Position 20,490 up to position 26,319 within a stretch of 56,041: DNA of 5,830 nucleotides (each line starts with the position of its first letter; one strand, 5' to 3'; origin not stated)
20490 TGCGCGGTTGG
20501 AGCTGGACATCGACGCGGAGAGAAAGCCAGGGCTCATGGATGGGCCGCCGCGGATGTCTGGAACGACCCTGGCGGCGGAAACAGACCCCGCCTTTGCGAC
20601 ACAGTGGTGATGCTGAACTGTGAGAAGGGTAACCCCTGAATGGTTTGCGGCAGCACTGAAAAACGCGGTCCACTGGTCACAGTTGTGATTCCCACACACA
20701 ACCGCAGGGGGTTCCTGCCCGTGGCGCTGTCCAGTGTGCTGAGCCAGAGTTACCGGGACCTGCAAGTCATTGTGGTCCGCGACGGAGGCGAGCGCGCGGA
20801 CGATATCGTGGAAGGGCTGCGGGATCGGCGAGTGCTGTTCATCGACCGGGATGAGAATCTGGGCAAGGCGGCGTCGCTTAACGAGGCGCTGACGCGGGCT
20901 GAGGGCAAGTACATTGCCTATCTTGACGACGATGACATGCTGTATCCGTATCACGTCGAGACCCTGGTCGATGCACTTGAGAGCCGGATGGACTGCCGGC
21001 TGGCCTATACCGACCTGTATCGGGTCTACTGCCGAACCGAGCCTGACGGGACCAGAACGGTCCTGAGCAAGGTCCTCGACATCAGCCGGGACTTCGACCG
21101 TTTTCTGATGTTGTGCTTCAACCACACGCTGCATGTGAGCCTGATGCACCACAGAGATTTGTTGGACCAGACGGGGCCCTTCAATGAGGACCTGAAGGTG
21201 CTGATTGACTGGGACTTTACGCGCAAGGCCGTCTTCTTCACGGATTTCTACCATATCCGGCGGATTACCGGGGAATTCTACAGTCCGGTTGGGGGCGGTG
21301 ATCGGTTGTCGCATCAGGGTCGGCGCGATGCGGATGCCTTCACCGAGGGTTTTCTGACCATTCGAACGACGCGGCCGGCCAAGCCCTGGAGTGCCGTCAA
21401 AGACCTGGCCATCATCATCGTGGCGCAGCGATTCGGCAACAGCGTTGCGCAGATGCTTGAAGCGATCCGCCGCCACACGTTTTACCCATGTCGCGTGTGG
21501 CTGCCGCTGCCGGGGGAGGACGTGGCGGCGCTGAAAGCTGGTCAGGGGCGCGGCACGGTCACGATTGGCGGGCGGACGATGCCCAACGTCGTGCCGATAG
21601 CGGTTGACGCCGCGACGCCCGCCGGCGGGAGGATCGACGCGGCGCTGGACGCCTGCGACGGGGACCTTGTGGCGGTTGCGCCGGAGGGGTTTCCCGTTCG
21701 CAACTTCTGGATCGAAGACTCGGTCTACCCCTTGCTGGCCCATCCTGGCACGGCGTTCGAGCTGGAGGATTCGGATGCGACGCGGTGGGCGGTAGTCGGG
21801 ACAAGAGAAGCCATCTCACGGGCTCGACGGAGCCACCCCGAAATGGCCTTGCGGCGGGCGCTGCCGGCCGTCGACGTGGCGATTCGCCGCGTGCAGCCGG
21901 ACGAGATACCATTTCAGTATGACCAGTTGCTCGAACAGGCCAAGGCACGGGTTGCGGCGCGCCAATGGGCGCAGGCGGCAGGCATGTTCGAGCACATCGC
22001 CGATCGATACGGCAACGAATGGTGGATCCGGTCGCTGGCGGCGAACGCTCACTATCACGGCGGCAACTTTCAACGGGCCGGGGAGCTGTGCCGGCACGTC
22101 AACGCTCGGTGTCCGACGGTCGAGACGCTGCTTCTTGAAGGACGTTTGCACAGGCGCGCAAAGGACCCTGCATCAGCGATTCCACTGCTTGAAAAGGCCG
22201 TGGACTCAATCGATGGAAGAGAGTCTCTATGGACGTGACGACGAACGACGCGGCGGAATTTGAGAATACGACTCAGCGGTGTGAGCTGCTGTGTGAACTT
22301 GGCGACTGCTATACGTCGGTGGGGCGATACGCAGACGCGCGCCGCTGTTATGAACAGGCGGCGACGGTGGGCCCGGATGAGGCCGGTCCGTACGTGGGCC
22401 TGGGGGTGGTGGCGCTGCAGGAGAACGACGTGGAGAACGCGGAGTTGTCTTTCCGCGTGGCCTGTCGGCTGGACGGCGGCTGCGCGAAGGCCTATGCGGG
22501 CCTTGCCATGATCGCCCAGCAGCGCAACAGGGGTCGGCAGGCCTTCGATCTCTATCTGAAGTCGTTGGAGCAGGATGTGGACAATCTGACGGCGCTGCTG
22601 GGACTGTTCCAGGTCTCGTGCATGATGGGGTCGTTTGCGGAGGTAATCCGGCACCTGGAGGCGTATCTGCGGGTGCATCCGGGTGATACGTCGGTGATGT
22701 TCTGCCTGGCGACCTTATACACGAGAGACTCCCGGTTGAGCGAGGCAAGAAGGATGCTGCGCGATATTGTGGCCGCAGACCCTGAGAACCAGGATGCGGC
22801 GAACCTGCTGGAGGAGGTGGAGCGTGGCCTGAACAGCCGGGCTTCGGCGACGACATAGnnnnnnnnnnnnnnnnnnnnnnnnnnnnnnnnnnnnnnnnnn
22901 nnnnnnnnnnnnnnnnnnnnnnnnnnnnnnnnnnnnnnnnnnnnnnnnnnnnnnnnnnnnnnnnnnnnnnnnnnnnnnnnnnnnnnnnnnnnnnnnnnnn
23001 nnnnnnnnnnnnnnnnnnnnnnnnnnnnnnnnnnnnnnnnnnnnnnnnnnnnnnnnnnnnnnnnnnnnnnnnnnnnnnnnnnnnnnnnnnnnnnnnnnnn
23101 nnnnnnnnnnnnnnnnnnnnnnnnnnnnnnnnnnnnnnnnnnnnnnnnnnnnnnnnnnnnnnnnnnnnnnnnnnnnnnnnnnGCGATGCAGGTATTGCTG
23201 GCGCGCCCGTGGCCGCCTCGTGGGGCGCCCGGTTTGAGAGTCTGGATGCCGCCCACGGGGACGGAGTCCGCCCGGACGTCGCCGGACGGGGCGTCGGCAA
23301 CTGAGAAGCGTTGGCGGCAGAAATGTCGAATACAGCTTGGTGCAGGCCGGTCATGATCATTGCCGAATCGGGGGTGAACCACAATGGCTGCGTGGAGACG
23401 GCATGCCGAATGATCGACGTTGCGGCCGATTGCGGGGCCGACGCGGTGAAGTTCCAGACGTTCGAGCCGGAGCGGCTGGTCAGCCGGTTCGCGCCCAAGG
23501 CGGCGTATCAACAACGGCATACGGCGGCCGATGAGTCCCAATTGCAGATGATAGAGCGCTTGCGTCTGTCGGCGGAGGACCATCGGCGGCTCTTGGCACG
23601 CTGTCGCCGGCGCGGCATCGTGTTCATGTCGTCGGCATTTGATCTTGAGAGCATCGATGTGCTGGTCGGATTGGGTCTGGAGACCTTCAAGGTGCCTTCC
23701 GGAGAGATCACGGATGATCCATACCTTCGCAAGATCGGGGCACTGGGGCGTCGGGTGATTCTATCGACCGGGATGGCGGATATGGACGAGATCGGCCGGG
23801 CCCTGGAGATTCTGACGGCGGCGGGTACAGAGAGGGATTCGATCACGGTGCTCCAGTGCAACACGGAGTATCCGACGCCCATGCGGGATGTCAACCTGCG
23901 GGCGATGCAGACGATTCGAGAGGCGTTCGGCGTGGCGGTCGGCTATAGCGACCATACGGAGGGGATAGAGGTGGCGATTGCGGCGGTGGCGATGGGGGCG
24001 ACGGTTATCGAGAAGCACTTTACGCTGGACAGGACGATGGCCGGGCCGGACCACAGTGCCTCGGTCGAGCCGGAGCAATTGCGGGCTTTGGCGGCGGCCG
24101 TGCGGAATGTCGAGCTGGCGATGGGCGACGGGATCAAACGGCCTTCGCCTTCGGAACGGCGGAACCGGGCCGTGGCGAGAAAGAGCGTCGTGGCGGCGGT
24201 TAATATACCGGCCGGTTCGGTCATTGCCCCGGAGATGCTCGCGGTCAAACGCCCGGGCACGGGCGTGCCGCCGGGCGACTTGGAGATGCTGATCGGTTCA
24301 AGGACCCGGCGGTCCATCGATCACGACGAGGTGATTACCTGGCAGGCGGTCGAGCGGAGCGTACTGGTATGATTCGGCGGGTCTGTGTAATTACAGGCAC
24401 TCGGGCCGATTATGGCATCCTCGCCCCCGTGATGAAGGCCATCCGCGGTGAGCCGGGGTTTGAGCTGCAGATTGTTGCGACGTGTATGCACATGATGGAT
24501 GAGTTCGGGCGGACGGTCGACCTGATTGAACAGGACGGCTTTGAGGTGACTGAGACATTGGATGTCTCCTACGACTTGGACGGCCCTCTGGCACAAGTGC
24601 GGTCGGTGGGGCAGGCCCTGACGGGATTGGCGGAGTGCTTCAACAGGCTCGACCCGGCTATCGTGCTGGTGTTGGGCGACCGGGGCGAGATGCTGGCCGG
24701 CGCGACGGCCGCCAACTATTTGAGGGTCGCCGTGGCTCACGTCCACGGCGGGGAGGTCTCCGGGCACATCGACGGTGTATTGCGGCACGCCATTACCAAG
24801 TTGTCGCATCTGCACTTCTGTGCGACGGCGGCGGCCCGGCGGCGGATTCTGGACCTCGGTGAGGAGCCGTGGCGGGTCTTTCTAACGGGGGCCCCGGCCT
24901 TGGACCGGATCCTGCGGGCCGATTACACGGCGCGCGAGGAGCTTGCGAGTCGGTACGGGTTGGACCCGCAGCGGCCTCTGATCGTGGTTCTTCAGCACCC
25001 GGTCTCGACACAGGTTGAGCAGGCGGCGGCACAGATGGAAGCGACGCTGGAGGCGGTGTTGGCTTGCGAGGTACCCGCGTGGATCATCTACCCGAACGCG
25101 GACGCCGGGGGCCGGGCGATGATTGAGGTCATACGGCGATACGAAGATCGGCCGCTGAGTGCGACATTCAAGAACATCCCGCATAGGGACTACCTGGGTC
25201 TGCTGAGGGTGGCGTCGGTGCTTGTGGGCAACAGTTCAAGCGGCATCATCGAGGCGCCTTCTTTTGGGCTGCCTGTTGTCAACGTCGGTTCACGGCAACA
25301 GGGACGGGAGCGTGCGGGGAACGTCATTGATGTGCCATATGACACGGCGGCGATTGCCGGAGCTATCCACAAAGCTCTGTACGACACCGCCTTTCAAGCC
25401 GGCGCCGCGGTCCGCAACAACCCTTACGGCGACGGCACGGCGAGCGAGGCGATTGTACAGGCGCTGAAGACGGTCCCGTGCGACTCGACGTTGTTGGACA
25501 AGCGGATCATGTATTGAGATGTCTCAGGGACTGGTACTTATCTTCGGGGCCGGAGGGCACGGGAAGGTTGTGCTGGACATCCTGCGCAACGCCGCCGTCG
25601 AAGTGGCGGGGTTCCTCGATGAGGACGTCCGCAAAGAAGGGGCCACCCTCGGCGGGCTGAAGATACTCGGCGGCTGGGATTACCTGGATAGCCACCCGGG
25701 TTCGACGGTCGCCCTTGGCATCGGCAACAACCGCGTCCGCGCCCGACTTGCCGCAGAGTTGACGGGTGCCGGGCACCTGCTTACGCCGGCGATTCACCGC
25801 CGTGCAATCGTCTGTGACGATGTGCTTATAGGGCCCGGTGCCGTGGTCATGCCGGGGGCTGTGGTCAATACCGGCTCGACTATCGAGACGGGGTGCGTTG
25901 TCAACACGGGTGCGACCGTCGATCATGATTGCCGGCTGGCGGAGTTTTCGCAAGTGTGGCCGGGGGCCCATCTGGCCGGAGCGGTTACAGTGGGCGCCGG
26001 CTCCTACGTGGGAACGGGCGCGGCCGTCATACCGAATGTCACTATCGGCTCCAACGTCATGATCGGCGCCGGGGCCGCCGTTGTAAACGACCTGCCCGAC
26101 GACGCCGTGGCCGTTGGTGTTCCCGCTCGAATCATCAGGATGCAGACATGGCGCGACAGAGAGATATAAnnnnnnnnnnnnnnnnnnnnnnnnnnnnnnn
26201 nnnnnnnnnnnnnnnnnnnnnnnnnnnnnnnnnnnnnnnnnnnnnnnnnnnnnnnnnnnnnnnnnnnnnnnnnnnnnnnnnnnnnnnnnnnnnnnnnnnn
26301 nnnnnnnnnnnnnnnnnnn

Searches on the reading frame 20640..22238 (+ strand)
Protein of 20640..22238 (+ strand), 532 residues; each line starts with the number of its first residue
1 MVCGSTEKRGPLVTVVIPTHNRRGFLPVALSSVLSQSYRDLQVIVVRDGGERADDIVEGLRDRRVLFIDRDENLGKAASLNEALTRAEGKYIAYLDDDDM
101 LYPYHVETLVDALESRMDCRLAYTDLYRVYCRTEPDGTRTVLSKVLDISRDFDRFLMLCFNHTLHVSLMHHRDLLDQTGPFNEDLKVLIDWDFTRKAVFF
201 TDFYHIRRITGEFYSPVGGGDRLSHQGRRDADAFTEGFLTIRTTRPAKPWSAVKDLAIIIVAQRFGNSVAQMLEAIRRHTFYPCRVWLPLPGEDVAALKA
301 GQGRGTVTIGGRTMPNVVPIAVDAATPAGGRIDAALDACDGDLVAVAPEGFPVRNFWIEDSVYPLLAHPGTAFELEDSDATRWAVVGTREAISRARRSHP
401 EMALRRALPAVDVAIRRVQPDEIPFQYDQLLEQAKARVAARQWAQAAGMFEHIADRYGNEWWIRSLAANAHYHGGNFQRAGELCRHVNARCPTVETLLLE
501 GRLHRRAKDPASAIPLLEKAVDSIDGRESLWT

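Call 20: search_protein_families(library=pfam, proteins=[window:20640-22238:+], max_evalue=0.00001)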
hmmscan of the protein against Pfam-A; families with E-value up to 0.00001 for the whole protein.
window:20640-22238:+ (532 aa): 2 families
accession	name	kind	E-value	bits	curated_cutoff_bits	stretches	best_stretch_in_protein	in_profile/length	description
PF00535.33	Glycos_transf_2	-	7.5e-25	88.2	23.3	1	14-118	1-109/168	Glycosyl transferase family 2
PF13641.12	Glyco_tranf_2_3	-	9.3e-07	29.5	27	1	13-115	3-114/230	Glycosyltransferase like family 2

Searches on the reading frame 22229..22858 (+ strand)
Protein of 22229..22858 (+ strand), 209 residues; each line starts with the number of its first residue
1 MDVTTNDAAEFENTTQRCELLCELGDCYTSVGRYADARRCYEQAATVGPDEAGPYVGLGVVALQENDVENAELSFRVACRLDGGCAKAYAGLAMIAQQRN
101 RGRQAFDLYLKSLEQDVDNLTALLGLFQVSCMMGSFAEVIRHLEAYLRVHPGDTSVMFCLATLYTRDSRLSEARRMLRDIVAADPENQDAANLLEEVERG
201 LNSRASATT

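Call 20: search_protein_families(library=pfam, proteins=[window:22229-22858:+], max_evalue=0.00001)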
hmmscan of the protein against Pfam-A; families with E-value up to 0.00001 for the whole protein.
window:22229-22858:+ (209 aa): 10 families
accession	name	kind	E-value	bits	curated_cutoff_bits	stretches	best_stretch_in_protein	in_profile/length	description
PF07719.23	TPR_2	-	4.2e-15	55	27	0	19-49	2-32/34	Tetratricopeptide repeat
PF13428.12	TPR_14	-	7.9e-15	54.3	23.5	0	122-163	3-44/44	Tetratricopeptide repeat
PF14559.12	TPR_19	-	2.6e-13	50.5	25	1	133-194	4-65/68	Tetratricopeptide repeat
PF13432.12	TPR_16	-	1.7e-11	44.8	32.7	1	31-82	10-61/65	Tetratricopeptide repeat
PF00515.34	TPR_1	-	3.6e-11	42.8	27.8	0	19-49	2-32/34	Tetratricopeptide repeat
PF13424.12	TPR_12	-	2.8e-10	40.7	30.1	0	18-81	3-74/77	Tetratricopeptide repeat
PF13431.12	TPR_17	-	1.6e-09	37.7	24.4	0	144-174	3-33/34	Tetratricopeptide repeat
PF23914.1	TPR_CcmH_CycH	-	4.5e-09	36.8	42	0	49-152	47-153/158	Cytochrome c-type biogenesis protein H TPR domain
PF13181.12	TPR_8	-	2.5e-08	33.9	25.7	0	19-46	2-29/34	Tetratricopeptide repeat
PF13176.12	TPR_7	-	4.8e-08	32.9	27.9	0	24-51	5-32/36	Tetratricopeptide repeat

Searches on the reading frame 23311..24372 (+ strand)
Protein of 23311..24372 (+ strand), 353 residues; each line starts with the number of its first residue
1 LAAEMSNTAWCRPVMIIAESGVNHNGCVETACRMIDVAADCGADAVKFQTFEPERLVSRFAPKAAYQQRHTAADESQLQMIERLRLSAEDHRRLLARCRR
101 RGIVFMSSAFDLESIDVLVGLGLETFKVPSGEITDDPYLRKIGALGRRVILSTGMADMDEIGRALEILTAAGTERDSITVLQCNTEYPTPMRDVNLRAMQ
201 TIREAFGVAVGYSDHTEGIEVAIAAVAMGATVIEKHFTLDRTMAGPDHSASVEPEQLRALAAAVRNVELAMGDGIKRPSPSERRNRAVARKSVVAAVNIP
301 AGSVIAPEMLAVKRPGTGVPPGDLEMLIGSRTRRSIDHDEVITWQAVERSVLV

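Call 20: search_protein_families(library=pfam, proteins=[window:23311-24372:+], max_evalue=0.00001)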
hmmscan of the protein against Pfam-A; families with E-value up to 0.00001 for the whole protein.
window:23311-24372:+ (353 aa): 2 families
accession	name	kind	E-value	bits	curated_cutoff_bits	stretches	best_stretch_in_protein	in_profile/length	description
PF03102.20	NeuB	-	7.8e-97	323.9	22.1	1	34-276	1-241/241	NeuB family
PF08666.17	SAF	-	4.2e-11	43.7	21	1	291-348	2-63/63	SAF domain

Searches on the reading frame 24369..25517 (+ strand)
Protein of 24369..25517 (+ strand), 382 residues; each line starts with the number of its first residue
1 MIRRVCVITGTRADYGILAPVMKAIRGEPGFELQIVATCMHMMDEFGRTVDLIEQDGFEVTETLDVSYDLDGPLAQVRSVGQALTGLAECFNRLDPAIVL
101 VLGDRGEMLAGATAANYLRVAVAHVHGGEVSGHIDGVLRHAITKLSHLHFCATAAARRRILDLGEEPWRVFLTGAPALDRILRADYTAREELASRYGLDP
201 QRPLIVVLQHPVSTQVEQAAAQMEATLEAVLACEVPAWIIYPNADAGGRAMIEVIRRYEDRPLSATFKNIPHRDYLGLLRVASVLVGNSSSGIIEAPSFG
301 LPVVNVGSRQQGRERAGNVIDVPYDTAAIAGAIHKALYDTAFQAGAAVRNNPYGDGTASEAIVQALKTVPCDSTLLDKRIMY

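Call 20: search_protein_families(library=pfam, proteins=[window:24369-25517:+], max_evalue=0.00001)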
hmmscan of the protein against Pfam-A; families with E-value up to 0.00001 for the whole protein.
window:24369-25517:+ (382 aa): 1 family
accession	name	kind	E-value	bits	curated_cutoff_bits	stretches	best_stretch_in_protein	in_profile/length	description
PF02350.25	Epimerase_2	-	1.5e-79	267.8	30.6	1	23-367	1-347/347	UDP-N-acetylglucosamine 2-epimerase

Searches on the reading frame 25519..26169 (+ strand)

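Call 20: search_protein_families(library=pfam, proteins=[window:25519-26169:+], max_evalue=0.00001)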
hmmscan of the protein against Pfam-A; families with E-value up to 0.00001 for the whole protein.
window:25519-26169:+ (216 aa): 3 families
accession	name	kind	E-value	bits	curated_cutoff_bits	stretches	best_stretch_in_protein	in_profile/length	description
PF00132.30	Hexapep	-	1.1e-15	57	27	2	156-188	2-34/36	Bacterial transferase hexapeptide (six repeats)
PF17836.7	PglD_N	-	7.1e-15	55.8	23.4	1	6-81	2-78/78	PglD N-terminal domain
PF25084.1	LbH_EIF2B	-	4.7e-07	30.2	54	0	149-199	15-64/105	EIF2B subunit epsilon LbH domain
